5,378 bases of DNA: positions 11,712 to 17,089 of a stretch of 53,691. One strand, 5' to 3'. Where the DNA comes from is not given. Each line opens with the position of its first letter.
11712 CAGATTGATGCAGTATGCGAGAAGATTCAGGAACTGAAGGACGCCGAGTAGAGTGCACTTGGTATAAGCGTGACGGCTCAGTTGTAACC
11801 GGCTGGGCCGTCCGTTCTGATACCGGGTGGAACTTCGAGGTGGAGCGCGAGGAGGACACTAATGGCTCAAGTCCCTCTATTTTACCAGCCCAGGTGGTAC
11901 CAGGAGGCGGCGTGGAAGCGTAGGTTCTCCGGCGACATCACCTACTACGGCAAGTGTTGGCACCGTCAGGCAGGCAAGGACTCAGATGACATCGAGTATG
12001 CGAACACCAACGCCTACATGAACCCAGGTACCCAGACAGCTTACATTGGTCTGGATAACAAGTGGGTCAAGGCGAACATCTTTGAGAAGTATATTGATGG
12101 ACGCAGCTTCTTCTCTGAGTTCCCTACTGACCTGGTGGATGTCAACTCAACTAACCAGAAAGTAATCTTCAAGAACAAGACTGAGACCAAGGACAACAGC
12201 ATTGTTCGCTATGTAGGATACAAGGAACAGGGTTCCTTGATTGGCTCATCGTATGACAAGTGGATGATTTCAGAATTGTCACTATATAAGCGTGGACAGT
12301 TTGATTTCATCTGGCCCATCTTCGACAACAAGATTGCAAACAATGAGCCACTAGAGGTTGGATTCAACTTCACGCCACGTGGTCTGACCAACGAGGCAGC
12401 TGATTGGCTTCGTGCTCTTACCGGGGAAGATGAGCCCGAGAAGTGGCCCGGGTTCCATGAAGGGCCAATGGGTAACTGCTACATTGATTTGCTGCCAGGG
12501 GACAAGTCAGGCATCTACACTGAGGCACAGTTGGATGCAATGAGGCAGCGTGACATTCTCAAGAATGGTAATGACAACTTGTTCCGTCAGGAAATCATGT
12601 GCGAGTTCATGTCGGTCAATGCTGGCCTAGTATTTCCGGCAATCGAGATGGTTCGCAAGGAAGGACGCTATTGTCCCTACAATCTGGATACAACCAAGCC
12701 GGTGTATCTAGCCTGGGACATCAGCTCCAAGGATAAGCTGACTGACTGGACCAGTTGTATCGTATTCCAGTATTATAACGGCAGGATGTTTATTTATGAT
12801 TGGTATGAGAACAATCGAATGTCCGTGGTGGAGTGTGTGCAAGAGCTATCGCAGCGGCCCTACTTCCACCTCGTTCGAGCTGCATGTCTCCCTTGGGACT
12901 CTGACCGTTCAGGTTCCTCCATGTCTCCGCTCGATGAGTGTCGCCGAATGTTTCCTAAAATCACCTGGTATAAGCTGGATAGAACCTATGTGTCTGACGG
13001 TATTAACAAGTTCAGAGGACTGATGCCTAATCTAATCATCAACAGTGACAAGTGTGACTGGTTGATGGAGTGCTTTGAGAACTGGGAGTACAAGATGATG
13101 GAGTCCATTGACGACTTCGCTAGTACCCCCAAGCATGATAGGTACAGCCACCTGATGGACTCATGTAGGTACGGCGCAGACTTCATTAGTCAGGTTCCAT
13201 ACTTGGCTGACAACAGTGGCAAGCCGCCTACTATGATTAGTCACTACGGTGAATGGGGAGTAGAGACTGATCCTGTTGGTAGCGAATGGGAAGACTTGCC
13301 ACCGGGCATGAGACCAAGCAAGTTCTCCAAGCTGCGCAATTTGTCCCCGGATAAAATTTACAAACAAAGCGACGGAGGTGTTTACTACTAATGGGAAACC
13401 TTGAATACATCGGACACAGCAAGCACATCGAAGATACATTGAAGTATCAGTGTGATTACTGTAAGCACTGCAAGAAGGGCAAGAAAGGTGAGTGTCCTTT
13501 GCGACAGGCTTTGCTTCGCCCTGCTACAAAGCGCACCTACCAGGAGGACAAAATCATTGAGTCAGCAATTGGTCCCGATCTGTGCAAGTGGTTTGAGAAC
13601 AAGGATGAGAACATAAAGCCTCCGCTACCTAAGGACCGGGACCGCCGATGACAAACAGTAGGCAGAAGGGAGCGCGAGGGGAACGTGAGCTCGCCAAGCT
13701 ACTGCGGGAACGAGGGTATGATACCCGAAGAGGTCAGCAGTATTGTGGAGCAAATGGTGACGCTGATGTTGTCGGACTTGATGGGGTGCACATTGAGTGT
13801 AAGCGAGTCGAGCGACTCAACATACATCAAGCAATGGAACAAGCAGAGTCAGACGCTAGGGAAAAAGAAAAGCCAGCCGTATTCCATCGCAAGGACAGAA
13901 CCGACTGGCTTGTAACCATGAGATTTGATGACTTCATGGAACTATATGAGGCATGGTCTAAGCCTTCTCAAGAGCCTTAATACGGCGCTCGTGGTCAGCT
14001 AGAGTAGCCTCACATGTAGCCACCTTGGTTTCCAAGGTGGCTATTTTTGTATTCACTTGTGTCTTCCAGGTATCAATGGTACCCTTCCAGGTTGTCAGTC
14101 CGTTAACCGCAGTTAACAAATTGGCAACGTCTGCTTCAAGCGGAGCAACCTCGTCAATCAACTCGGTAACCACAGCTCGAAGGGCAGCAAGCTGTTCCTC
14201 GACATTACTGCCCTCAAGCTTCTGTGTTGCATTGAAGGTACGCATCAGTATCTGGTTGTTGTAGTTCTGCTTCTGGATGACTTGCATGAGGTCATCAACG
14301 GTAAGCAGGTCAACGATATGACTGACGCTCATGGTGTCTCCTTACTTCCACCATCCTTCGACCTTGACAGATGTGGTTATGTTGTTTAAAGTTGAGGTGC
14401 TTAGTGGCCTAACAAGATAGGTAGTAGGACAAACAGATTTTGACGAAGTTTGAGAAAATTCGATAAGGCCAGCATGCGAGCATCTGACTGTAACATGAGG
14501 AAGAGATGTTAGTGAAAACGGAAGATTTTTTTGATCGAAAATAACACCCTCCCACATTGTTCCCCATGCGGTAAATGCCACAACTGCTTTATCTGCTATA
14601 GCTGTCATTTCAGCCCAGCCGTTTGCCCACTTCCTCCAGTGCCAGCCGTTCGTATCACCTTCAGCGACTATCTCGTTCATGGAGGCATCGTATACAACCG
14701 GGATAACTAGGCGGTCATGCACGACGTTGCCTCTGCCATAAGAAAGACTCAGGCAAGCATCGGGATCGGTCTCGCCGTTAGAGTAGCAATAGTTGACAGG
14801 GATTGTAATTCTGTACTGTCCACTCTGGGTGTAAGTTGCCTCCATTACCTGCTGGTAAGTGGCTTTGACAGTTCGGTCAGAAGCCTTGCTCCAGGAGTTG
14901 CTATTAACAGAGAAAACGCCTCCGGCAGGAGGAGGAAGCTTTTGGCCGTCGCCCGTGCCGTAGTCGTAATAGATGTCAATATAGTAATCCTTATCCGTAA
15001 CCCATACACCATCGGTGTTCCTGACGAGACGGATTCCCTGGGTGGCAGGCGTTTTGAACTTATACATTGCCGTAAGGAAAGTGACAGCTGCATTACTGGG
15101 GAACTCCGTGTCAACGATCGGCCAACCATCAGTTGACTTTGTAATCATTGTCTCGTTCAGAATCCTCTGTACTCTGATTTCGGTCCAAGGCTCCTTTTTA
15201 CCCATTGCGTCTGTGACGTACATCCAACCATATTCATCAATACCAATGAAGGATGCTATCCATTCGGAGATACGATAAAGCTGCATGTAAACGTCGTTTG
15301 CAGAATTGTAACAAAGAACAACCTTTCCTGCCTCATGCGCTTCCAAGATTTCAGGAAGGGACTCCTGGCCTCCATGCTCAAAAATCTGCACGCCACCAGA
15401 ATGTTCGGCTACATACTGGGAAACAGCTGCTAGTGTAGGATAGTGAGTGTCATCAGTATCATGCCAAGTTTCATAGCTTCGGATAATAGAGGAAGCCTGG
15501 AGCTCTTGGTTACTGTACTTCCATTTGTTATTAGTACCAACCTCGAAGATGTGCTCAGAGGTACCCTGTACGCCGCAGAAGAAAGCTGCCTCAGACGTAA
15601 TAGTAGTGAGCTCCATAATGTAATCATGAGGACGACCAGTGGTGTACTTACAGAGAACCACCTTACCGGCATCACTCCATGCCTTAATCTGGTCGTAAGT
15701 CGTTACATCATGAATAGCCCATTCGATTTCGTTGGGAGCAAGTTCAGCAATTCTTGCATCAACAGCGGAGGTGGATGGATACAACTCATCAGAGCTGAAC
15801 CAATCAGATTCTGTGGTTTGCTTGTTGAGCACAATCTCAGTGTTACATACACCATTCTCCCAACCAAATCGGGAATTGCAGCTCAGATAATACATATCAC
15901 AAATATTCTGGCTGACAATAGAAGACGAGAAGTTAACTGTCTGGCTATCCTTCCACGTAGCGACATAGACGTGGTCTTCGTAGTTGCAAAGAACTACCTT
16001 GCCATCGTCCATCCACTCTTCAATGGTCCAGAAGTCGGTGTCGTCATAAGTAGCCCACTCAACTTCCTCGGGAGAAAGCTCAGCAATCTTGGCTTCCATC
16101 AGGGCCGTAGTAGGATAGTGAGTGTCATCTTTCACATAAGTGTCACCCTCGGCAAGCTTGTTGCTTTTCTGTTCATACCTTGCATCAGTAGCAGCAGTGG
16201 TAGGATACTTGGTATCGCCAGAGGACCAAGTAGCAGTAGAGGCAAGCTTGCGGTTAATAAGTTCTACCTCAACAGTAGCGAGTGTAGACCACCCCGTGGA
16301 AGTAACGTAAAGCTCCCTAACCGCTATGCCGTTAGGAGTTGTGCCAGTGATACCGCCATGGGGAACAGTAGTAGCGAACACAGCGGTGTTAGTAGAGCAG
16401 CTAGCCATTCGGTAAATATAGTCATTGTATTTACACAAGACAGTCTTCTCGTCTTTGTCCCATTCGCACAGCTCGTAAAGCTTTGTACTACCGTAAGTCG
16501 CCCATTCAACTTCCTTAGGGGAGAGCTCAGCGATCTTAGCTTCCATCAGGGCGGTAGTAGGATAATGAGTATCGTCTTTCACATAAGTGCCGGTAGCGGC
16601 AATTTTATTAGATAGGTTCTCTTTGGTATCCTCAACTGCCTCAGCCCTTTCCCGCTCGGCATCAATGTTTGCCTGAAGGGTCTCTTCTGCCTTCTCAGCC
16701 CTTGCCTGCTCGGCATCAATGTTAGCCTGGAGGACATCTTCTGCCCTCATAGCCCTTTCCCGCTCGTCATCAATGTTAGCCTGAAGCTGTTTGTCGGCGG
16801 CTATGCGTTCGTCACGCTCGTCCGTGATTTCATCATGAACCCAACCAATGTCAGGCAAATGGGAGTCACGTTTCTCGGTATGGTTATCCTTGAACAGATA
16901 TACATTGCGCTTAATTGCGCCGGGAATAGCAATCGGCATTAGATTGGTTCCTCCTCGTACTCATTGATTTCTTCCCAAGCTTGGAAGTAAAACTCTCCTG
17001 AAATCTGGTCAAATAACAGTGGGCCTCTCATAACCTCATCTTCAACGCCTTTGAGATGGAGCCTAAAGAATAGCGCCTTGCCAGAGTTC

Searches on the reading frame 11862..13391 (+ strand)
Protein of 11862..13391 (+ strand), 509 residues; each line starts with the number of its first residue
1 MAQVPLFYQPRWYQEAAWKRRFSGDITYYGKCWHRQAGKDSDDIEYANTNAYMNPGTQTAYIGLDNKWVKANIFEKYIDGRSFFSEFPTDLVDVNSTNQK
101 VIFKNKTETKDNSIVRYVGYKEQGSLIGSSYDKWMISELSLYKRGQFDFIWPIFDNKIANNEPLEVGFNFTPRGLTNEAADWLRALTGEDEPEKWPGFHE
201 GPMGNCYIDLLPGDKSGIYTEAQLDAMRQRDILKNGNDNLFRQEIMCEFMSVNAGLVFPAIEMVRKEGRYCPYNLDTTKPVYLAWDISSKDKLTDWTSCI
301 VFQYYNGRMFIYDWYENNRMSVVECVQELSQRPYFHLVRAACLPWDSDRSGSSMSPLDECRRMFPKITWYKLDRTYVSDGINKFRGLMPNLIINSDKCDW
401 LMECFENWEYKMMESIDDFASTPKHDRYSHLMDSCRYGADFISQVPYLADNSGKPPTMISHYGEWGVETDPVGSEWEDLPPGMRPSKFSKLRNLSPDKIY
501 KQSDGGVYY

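Call 50: search_protein_families(library=phrogs, proteins=[window:11862-13391:+], max_evalue=0.001)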
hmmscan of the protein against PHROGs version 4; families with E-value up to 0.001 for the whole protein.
window:11862-13391:+ (509 aa): 1 family
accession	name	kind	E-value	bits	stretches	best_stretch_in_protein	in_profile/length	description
phrog_6672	-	head and packaging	8e-06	26.5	1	376-440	67-127/145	terminase large subunit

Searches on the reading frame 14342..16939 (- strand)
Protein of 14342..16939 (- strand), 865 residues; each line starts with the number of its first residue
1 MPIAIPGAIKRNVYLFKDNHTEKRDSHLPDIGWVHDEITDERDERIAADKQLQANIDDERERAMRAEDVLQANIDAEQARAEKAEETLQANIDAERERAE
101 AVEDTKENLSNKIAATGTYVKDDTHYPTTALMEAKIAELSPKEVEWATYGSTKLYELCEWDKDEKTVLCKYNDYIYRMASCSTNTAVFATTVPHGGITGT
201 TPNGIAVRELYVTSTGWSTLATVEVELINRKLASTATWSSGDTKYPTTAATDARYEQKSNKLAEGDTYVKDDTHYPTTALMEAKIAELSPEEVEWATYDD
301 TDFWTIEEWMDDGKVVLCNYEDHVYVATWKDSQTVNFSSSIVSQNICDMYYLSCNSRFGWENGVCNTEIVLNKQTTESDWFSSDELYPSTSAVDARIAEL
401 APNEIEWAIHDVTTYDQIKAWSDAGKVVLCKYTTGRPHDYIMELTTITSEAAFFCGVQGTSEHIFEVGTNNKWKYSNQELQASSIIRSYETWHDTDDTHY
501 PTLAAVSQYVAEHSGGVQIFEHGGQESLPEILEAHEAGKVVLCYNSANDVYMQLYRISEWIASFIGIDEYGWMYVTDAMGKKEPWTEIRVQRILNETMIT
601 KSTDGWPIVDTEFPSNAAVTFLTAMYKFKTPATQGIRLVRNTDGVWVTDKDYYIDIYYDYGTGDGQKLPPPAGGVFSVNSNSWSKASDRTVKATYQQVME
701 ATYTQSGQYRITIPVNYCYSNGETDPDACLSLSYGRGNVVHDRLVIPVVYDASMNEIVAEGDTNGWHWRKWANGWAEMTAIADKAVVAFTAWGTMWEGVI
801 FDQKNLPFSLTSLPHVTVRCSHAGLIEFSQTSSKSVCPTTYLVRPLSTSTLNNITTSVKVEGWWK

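Call 51: search_protein_families(library=phrogs, proteins=[window:14342-16939:-], max_evalue=0.001)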
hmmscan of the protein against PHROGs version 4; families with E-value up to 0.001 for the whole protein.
window:14342-16939:- (865 aa): 1 family
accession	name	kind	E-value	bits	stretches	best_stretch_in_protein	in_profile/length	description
phrog_13589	-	unknown function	8e-11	41.6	1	36-123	112-199/1042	-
